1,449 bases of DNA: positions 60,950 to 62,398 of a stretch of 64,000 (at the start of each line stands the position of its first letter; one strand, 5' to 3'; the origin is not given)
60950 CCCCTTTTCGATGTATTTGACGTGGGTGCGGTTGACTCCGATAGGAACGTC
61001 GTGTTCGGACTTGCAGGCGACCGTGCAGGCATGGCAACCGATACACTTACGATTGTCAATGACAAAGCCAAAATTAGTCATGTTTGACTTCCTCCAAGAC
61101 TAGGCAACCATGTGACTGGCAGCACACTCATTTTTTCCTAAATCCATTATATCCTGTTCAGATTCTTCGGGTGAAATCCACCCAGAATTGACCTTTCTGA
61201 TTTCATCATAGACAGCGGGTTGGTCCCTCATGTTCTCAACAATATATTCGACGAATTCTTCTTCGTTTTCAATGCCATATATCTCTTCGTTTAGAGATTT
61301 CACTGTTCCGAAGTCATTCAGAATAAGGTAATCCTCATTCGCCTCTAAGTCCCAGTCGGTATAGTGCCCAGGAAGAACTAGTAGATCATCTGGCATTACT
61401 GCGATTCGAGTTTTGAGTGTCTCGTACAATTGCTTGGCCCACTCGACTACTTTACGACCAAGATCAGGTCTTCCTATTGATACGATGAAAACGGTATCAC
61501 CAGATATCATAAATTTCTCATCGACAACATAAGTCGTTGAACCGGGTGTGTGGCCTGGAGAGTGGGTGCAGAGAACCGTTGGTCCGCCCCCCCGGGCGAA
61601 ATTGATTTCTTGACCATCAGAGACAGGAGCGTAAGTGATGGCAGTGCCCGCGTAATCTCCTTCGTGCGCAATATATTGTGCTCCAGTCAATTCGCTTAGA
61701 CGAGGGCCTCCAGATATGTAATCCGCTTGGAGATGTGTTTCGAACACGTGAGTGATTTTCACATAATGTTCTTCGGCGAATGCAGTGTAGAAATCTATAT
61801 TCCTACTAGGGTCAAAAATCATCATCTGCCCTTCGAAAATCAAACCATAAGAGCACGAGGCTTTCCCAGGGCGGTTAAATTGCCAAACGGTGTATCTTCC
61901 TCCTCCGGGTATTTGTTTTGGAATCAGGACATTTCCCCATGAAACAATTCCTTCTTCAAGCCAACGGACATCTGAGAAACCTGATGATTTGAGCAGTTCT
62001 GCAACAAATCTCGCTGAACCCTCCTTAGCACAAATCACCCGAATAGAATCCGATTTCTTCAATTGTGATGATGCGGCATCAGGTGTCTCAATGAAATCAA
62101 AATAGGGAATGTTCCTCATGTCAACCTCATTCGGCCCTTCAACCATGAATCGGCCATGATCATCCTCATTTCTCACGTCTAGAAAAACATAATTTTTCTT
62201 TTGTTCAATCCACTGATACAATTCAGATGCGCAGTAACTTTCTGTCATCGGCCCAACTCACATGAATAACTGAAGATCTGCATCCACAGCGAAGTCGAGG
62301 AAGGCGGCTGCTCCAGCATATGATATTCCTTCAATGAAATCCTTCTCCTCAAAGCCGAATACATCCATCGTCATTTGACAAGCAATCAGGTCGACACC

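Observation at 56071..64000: Seven-gene sulfur-trafficking operon coupled to a Mo/FeS/NrfD oxidoreductase and bracketed by two TauE paralogs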

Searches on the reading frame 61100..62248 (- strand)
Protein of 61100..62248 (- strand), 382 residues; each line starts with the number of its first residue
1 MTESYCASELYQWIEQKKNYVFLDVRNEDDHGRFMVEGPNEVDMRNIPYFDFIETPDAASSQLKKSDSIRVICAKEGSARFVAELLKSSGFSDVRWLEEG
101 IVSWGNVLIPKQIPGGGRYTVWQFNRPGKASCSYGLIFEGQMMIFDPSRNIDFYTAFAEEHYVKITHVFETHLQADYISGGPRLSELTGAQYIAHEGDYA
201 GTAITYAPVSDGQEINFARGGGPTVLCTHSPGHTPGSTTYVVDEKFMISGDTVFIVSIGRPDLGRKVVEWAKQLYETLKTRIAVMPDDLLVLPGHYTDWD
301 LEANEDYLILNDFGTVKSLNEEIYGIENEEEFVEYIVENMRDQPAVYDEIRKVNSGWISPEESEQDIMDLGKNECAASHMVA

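Call 4: search_protein_families(library=pfam, proteins=[window:61100-62248:-], max_evalue=0.01)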
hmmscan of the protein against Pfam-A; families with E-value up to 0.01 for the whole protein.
window:61100-62248:- (382 aa): 2 families
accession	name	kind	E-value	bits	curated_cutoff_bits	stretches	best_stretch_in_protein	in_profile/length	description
PF00581.25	Rhodanese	-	7e-09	36.5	22.2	1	8-105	3-100/102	Rhodanese-like domain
PF00753.33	Lactamase_B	-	1.3e-08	35.5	22.7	1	136-295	10-196/196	Metallo-beta-lactamase superfamily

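Call 5: search_protein_families(library=ncbifam, proteins=[window:61100-62248:-], max_evalue=0.001)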
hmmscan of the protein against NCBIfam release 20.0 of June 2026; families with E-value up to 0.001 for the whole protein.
window:61100-62248:- (382 aa): 6 families
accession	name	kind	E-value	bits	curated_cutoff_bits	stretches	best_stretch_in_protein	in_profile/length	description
TIGR03413.1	GSH_gloB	equivalog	3.9e-13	49.4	200.8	1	141-298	21-168/248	hydroxyacylglutathione hydrolase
NF041804.1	MBL_fold_SolJ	exception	7e-10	38.5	350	1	140-296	29-179/224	solanimycin biosynthesis MBL-fold hydrolase SolJ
NF040641.1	bifunc_ST_SDO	equivalog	4e-06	26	625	0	228-335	278-378/423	bifunctional sulfur transferase/dioxygenase Blh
NF006444.0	PRK08762.1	equivalog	3.8e-05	22.5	449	1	16-108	26-111/387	molybdopterin-synthase adenylyltransferase MoeB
NF005902.0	PRK07878.1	equivalog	7.1e-05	21.9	647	1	6-110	290-387/392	adenylyltransferase/sulfurtransferase MoeZ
NF033105.1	bla_subclass_B3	equivalog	0.00014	21.2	240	0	209-247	125-160/257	subclass B3 metallo-beta-lactamase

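Call 34: search_solved_structures(query=window:61100-62248:-, max_evalue=0.01, show_alignments=3)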
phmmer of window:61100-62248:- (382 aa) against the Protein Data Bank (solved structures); distinct sequences matched with E-value up to 0.01: 24.
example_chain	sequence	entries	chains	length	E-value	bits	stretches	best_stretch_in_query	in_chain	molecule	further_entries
3tp9_A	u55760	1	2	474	2.5e-19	72.5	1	128-354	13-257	BETA-LACTAMASE and RHODANESE DOMAIN PROTEIN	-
3r2u_A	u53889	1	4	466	8.2e-17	64.3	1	129-355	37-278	Metallo-beta-lactamase family protein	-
4ysb_A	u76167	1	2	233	2.3e-13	52.9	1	141-296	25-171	Metallo-beta-lactamase family protein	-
4chl_A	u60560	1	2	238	2e-12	49.8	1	159-311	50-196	PERSULFIDE DIOXYGENASE ETHE1, MITOCHONDRIAL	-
9rhq_A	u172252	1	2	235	1.2e-10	43.9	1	151-295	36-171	Metallo-beta-lactamase family protein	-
8zbd_A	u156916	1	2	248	3.8e-09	39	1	164-296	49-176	MBL fold metallo-hydrolase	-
7l0b_A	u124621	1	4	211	5.2e-09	38.6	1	228-300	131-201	Hydroxyacylglutathione hydrolase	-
5ve3_B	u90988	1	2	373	9.3e-09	37.7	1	150-296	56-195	BpPRF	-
2gcu_A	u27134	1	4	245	7.2e-08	34.8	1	143-296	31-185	Putative hydroxyacylglutathione hydrolase 3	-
5ve4_A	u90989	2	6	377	9.8e-08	34.4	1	150-296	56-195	BpPRF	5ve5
2xf4_A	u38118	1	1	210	1.1e-07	34.2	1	220-295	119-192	HYDROXYACYLGLUTATHIONE HYDROLASE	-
9hny_FL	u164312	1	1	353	9.3e-07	31.1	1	220-296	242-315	Metallo-beta-lactamase domain-containing protein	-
6sg9_FL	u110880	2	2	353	9.7e-07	31.1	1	220-296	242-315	mt-SAF20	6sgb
6rz0_A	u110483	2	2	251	1.4e-06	30.6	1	140-297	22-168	Hydroxyacylglutathione hydrolase GloB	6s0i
7ev5_A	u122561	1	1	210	1.1e-05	27.7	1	223-295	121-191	Lactamase_B domain-containing protein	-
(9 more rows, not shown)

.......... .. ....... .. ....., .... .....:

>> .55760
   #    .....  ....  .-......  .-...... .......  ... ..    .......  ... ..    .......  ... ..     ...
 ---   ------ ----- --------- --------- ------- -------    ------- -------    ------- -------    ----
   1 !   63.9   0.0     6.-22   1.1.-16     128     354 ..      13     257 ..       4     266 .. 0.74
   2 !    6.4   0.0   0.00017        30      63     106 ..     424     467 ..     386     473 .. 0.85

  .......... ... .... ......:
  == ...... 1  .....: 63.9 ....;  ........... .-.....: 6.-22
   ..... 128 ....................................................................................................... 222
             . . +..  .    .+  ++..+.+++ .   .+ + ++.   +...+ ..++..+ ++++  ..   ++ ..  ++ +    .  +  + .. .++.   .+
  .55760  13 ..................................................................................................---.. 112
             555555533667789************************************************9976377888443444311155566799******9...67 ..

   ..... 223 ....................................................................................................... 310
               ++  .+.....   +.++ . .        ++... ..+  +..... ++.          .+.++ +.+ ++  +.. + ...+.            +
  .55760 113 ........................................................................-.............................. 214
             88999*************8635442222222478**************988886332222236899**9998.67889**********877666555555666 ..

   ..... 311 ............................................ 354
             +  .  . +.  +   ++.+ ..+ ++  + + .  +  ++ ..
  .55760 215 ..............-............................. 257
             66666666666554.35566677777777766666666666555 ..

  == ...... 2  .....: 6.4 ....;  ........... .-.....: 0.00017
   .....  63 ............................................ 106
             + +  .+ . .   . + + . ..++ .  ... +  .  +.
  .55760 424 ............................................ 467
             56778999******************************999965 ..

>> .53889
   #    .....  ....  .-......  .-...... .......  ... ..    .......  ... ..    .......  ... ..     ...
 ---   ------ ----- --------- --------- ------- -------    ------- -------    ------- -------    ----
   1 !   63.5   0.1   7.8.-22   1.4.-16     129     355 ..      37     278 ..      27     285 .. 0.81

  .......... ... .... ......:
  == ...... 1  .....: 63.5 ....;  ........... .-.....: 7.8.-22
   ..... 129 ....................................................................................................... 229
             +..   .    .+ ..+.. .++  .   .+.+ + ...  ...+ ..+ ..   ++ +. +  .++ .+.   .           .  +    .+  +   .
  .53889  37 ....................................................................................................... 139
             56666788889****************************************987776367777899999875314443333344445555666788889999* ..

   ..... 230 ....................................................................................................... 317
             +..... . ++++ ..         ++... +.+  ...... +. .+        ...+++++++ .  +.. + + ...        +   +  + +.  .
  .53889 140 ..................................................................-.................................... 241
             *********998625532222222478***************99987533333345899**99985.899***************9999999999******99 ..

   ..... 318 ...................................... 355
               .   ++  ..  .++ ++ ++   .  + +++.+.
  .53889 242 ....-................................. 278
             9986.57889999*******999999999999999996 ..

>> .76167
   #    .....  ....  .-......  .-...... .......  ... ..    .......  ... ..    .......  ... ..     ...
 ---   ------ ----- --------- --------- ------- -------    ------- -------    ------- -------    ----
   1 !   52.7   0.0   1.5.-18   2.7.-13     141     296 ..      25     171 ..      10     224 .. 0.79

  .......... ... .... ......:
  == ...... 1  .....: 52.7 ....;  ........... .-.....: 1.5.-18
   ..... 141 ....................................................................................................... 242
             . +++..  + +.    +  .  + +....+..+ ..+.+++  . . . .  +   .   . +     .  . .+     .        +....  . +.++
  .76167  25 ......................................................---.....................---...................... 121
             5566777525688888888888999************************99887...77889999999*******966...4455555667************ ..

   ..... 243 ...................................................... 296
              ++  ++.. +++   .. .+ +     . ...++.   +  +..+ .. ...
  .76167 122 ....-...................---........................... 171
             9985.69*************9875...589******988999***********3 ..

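Call 109: find_related_loci(query=window:61100-62248:-, collection=metagenome_contigs, flank=4000)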
Query window:61100-62248:- (382 aa) in metagenome_contigs; peptide patterns used: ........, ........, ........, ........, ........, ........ (x = any residue, [..] = any of these).
102 stretches matched a pattern; 6 encode a relative of the query (tblastn E <= 1e-3); 6 distinct loci.
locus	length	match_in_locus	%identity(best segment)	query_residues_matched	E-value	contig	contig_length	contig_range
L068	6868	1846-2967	62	5-378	4e-160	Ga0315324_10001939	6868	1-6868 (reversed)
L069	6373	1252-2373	62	5-378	9e-160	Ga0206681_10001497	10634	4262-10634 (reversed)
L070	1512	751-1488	31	125-354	2e-27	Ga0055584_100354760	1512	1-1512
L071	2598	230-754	33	123-295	6e-20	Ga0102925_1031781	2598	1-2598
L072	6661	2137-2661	31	123-295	1e-18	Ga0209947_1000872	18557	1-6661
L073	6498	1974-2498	31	123-295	1e-18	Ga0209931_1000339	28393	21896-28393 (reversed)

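Call 111: find_homologous_proteins(query=window:61100-62248:-, max_evalue=1e-20)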
Query window:61100-62248:- (382 aa): 2758 proteins with E <= 1e-20 among 4787 candidates; the best 120 are listed.
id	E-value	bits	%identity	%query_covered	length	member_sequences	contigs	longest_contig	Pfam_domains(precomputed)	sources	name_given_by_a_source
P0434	4.9e-249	844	95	100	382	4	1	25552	PF00581.26,PF00753.34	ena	-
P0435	2.0e-213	726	80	100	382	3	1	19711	PF00581.26,PF00753.34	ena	-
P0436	1.1e-190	651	69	100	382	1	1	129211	PF00581.26,PF00753.34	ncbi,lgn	-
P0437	9.7e-177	606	65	100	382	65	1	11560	PF00581.26,PF00753.34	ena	-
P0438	1.1e-172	592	63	100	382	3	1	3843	PF00581.26,PF00753.34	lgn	-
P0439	5.5e-169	580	66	98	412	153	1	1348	PF00581.26,PF00753.34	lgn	-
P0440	2.6e-167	575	63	99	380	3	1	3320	PF00581.26,PF00753.34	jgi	jgi:glyoxylase-like metal-dependent hydrolase (beta-lactamase superfamily II)/rhodanese-related sulf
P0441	3.7e-164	564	62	99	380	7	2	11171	PF00581.26,PF00753.34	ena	-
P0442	2.0e-163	562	61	99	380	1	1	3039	PF00581.26,PF00753.34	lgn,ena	-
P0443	3.2e-163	561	61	99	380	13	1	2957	PF00581.26,PF00753.34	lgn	-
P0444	1.5e-161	556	60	99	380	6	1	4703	PF00581.26,PF00753.34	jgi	jgi:glyoxylase-like metal-dependent hydrolase (beta-lactamase superfamily II)/rhodanese-related sulf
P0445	1.9e-161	555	61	99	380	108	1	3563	PF00581.26,PF00753.34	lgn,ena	-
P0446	2.3e-161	555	62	99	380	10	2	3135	PF00581.26,PF00753.34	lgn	-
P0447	1.0e-160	553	60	99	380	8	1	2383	PF00581.26,PF00753.34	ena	-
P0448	2.4e-159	548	60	99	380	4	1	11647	PF00581.26,PF00753.34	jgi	jgi:glyoxylase-like metal-dependent hydrolase (beta-lactamase superfamily II)/rhodanese-related sulf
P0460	2.8e-154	532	60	98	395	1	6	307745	PF00581.26,PF00753.34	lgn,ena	-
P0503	7.3e-136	471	54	98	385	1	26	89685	PF00581.26,PF00753.34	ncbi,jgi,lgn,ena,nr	ncbi:MBL-fold metallo-hydrolase superfamily [Olavius sp. associated proteobacterium Delta 1]|nr:MBL-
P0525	4.4e-135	468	53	99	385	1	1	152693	PF00581.26,PF00753.34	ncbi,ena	-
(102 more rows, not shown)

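Call 112: find_encoding_contigs(protein=P0503, flank=8000, max_places=1)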
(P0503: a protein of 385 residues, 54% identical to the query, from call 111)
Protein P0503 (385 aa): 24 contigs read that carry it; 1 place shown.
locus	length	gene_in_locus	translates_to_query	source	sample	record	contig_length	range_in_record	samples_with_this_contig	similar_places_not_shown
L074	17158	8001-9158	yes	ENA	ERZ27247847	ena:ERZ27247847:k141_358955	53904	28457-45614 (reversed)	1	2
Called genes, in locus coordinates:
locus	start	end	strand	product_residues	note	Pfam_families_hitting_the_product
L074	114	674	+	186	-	PF01558:POR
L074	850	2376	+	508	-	PF00989:PAS, PF13188:PAS_8 (faint), PF13426:PAS_9, PF08447:PAS_3 (faint), PF00989:PAS, PF08448:PAS_4, PF13426:PAS_9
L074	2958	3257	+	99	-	PF03992:ABM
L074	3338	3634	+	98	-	PF03992:ABM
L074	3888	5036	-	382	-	PF02771:Acyl-CoA_dh_N, PF02770:Acyl-CoA_dh_M, PF00441:Acyl-CoA_dh_1, PF08028:Acyl-CoA_dh_2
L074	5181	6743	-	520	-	PF01039:Carboxyl_trans, PF03255:ACCA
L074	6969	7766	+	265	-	PF00378:ECH_1, PF16113:ECH_2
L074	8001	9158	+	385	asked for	PF00581:Rhodanese, PF00753:Lactamase_B (weak)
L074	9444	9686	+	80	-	PF01206:TusA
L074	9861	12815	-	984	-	PF12773:DZR, PF13240:Zn_Ribbon_1 (faint), PF00211:Guanylate_cyc, PF13191:AAA_16, PF13424:TPR_12 (faint)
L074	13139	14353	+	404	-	PF00083:Sugar_tr (faint), PF06779:MFS_4, PF07690:MFS_1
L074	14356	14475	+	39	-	-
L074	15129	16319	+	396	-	PF02515:CoA_transf_3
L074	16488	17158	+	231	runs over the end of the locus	PF00392:GntR, PF07729:FCD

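Call 113: find_encoding_contigs(protein=P0525, flank=8000, max_places=1)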
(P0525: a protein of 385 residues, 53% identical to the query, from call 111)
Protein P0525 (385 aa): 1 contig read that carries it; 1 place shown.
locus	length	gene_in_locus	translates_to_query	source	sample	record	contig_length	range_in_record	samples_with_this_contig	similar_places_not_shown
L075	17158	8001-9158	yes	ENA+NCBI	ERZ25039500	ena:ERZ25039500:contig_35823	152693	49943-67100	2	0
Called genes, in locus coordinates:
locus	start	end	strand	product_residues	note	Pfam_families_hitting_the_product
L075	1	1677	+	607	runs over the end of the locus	PF01855:POR_N, PF02775:TPP_enzyme_C, PF12838:Fer4_7 (weak), PF13187:Fer4_9 (weak), PF00037:Fer4 (weak)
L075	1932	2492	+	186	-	PF01558:POR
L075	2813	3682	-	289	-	PF00795:CN_hydrolase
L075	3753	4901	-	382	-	PF02771:Acyl-CoA_dh_N, PF02770:Acyl-CoA_dh_M, PF00441:Acyl-CoA_dh_1, PF08028:Acyl-CoA_dh_2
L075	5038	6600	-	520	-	PF01039:Carboxyl_trans, PF03255:ACCA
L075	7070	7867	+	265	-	PF00378:ECH_1, PF16113:ECH_2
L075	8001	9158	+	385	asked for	PF00581:Rhodanese, PF00753:Lactamase_B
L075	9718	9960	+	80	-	PF01206:TusA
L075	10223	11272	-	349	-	-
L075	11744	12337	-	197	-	-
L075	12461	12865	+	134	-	-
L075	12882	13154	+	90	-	-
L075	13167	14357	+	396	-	PF02515:CoA_transf_3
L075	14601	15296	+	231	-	PF00392:GntR, PF07729:FCD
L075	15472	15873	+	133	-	PF02310:B12-binding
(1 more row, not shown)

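Call 115: find_encoding_contigs(protein=P0460, flank=8000, max_places=3)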
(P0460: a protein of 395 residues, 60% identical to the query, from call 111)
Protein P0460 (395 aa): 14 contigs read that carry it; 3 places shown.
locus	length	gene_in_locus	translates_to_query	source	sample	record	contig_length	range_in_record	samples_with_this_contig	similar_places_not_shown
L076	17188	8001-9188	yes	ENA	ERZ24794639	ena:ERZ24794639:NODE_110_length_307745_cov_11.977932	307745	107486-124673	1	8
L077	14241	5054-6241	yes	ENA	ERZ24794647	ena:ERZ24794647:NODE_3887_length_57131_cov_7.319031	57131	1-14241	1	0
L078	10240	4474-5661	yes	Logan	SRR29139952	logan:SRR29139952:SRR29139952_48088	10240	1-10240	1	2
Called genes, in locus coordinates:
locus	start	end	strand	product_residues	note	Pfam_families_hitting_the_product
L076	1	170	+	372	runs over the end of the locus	-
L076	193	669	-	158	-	PF01638:HxlR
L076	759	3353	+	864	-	PF02460:Patched, PF12349:Sterol-sensing (weak), PF03176:MMPL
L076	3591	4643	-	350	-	PF07992:Pyr_redox_2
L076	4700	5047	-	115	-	PF00581:Rhodanese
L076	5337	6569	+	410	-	-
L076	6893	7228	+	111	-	PF12840:HTH_20 (weak), PF01022:HTH_5, PF01978:TrmB (faint)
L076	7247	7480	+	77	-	PF01206:TusA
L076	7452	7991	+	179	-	PF02635:DsrE (faint), PF13686:DrsE_2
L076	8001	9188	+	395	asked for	PF00581:Rhodanese, PF00753:Lactamase_B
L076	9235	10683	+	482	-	PF13187:Fer4_9 (faint), PF12838:Fer4_7 (weak), PF13247:Fer4_11, PF25160:LdpA_Fe-S-bd (weak), PF00037:Fer4, PF12797:Fer4_2 (weak), PF12837:Fer4_6 (weak), PF03916:NrfD, +2 more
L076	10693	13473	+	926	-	PF04879:Molybdop_Fe4S4, PF00384:Molybdopterin, PF01568:Molydop_binding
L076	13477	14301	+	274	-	PF01925:TauE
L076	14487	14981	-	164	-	PF01906:YbjQ_1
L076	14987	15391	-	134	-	PF01906:YbjQ_1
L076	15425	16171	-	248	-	-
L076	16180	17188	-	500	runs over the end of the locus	PF01409:tRNA-synt_2d, PF17759:tRNA_synthFbeta (faint), PF00152:tRNA-synt_2 (faint)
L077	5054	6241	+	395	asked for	PF00581:Rhodanese, PF00753:Lactamase_B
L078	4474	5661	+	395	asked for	PF00581:Rhodanese, PF00753:Lactamase_B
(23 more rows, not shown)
